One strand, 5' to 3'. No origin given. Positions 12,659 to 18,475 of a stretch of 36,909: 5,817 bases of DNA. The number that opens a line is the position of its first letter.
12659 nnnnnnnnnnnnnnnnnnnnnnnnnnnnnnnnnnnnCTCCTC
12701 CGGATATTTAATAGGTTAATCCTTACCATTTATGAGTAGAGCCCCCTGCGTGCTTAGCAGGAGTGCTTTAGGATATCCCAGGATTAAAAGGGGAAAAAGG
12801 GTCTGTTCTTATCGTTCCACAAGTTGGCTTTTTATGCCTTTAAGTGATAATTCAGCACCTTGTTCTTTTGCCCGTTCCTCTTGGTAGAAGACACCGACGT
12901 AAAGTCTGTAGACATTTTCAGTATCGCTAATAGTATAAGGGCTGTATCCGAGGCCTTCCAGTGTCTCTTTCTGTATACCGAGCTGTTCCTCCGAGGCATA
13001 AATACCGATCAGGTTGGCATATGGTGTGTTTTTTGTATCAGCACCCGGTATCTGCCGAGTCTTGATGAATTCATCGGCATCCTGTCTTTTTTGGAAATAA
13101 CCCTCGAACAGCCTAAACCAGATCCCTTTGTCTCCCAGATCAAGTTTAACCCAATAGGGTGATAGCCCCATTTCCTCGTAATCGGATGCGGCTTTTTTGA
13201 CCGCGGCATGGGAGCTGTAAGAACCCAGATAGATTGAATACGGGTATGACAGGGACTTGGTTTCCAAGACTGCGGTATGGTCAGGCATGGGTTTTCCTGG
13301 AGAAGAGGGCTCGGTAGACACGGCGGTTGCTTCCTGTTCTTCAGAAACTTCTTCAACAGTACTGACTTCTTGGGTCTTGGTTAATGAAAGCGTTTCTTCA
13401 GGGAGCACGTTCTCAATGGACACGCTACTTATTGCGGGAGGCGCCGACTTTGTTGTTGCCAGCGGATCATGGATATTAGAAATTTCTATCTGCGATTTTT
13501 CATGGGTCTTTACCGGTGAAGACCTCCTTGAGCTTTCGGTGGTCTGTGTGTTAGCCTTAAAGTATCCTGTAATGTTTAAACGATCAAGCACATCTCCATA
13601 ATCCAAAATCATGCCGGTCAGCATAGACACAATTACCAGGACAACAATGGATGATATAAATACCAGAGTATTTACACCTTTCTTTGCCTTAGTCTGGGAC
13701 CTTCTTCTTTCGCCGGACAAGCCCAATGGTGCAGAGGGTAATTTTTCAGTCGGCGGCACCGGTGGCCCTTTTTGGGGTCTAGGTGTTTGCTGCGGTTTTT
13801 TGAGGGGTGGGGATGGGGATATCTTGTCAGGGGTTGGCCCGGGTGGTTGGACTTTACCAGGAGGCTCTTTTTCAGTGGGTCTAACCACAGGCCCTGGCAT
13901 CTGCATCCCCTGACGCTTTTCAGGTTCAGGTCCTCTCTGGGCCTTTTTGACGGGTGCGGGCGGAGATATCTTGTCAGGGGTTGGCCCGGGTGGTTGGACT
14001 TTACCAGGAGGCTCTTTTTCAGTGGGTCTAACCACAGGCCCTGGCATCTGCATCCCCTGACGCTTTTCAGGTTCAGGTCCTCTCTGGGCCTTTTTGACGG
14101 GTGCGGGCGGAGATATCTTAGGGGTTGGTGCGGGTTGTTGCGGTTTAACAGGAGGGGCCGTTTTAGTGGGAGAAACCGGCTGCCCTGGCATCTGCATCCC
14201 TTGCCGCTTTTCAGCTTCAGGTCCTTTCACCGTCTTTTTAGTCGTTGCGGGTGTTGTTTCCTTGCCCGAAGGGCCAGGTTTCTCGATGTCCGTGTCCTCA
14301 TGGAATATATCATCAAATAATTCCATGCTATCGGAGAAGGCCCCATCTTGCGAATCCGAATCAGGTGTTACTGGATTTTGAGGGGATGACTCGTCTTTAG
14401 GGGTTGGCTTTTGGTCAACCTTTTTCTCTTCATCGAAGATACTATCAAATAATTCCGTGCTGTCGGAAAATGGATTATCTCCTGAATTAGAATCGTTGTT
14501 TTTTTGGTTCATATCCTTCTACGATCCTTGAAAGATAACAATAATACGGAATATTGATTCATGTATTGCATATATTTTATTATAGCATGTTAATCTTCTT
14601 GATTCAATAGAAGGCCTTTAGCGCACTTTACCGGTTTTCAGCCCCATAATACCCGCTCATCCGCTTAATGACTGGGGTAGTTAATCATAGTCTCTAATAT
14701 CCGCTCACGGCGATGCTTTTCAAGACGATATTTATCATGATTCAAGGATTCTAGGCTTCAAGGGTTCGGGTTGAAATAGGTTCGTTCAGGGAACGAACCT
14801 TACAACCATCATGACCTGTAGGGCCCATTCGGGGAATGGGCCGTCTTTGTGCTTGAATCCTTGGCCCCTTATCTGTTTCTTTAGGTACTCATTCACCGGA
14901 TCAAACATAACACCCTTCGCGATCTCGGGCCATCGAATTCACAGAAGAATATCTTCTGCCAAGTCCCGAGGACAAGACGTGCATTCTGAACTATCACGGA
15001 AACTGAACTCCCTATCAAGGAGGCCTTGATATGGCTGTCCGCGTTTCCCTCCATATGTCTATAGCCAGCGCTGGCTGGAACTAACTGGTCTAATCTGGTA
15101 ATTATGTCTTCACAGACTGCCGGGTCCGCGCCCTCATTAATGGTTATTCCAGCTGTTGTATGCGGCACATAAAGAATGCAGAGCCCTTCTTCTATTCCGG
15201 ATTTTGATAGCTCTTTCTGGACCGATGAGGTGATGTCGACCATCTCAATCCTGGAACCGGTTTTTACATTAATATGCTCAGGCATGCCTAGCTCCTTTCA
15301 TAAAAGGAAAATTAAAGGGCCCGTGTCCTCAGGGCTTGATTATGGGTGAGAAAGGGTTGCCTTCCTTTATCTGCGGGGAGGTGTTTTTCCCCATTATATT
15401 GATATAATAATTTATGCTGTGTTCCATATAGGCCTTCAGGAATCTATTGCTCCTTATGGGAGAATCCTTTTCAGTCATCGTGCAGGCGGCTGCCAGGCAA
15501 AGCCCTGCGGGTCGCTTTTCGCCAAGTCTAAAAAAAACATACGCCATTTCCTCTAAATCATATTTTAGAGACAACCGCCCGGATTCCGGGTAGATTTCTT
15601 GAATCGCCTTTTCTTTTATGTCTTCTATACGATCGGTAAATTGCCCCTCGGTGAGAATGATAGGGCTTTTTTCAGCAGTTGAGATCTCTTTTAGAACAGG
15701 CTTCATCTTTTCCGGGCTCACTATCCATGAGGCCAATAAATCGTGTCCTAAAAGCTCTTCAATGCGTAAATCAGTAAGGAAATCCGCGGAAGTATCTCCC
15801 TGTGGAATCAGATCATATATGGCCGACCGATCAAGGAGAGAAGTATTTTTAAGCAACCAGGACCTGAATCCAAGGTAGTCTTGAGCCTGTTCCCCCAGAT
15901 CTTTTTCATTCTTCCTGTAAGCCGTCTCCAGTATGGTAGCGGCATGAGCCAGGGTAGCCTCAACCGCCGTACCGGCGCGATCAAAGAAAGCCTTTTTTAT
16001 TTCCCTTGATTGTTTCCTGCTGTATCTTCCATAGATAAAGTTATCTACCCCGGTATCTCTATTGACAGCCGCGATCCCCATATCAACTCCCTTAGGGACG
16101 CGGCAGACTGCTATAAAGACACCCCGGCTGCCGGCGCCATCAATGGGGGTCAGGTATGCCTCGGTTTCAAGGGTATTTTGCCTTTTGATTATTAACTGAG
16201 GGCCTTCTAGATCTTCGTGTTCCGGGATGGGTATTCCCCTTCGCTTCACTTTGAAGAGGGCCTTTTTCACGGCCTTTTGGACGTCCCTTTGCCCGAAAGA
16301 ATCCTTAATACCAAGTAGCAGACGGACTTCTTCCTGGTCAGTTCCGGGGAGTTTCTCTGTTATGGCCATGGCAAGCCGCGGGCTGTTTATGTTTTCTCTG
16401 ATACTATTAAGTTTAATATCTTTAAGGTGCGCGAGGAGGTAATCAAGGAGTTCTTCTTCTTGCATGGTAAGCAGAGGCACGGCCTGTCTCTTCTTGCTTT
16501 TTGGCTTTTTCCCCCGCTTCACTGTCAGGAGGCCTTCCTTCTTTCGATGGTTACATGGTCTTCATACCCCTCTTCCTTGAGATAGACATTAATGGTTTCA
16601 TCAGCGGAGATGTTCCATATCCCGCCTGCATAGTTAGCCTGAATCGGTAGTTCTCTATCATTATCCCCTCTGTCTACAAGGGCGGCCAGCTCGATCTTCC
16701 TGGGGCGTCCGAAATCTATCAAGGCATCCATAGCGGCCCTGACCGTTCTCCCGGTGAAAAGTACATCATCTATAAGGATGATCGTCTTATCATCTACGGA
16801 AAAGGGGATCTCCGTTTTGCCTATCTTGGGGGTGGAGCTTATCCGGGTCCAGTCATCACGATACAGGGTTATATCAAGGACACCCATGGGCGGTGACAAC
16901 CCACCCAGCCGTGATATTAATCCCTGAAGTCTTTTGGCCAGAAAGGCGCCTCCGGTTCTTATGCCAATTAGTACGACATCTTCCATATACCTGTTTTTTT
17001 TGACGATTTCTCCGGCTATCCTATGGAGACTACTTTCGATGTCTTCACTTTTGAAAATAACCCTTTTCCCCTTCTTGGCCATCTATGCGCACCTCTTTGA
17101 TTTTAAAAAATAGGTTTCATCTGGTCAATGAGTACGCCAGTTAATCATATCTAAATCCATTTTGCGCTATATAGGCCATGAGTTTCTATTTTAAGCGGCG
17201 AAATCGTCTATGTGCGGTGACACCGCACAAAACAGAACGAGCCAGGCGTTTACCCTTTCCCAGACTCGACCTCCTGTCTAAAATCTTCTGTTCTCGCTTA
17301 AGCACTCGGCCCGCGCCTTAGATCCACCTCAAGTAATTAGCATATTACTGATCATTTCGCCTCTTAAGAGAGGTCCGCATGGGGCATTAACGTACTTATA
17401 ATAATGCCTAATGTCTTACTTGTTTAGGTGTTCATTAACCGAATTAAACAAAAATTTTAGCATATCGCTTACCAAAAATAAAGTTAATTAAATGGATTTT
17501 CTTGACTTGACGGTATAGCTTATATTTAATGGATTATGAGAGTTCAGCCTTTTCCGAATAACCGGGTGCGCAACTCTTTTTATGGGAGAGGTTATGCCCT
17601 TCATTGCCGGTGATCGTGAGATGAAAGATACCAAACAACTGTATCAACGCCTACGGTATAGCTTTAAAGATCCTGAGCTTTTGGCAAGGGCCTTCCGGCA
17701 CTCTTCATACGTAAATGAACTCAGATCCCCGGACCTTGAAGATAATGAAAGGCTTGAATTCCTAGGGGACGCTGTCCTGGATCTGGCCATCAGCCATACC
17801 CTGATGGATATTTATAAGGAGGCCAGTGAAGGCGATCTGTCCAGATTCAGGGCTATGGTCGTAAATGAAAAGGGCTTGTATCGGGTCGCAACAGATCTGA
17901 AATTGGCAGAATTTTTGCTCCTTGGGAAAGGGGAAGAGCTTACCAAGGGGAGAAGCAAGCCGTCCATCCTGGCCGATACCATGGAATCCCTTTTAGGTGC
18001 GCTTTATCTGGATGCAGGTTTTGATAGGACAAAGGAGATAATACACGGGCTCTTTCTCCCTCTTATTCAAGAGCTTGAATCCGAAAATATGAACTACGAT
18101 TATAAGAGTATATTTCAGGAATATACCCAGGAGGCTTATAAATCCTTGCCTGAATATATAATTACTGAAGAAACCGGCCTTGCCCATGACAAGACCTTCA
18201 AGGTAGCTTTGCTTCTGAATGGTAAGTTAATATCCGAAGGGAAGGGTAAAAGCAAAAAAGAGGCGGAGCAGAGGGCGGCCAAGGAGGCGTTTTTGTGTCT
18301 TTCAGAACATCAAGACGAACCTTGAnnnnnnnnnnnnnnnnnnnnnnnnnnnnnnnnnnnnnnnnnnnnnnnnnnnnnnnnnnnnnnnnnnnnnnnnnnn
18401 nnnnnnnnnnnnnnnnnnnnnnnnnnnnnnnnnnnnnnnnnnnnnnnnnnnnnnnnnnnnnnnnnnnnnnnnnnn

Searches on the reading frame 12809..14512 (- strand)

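Call 57: search_protein_families(library=pfam, proteins=[window:12809-14512:-], max_evalue=0.00001)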
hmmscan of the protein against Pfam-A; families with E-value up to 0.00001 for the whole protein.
window:12809-14512:- (567 aa): 1 family
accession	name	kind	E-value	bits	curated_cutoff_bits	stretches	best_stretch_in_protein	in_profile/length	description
PF05036.18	SPOR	-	8.8e-11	42.4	21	0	502-565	9-75/76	SPOR domain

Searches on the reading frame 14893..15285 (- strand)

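Call 58: search_protein_families(library=pfam, proteins=[window:14893-15285:-], max_evalue=0.00001)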
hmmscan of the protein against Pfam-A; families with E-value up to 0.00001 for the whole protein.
window:14893-15285:- (130 aa): 1 family
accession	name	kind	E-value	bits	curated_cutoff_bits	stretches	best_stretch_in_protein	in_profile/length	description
PF01894.22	UPF0047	-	8.5e-44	148.9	27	1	17-127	1-115/117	Uncharacterised protein family UPF0047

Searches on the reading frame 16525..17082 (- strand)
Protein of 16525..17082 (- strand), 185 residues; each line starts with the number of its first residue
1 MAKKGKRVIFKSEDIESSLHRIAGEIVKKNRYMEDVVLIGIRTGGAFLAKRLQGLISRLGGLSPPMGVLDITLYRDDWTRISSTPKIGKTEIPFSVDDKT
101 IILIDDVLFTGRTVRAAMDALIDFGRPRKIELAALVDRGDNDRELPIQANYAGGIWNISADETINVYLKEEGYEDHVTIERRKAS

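Call 57: search_protein_families(library=pfam, proteins=[window:16525-17082:-], max_evalue=0.00001)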
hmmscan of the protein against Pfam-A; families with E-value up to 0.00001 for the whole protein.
window:16525-17082:- (185 aa): 2 families
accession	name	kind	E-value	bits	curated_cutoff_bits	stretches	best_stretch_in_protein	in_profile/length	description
PF00156.33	Pribosyltran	-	3.3e-16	59.4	26.3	1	16-141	12-129/158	Phosphoribosyl transferase domain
PF14681.12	UPRTase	-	4.3e-06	26.8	27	1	54-136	79-159/206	Uracil phosphoribosyltransferase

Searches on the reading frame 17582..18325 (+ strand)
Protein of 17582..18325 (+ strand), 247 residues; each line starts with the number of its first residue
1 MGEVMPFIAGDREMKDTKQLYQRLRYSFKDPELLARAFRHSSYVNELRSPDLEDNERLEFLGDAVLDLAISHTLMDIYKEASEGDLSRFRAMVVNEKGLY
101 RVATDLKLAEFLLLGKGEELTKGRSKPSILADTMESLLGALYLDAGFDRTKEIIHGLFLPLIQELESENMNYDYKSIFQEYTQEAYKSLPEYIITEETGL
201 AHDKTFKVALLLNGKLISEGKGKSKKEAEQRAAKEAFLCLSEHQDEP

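Call 57: search_protein_families(library=pfam, proteins=[window:17582-18325:+], max_evalue=0.00001)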
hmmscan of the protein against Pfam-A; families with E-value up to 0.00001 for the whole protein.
window:17582-18325:+ (247 aa): 3 families
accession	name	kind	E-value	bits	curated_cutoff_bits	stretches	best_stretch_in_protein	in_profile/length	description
PF14622.11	Ribonucleas_3_3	-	3.4e-35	121.4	35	1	30-159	1-125/128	Ribonuclease-III-like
PF00636.31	Ribonuclease_3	-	6.3e-24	85.1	27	1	56-146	1-102/102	Ribonuclease III domain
PF00035.32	dsrm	-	2.4e-16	60.5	23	1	174-237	1-63/66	Double-stranded RNA binding motif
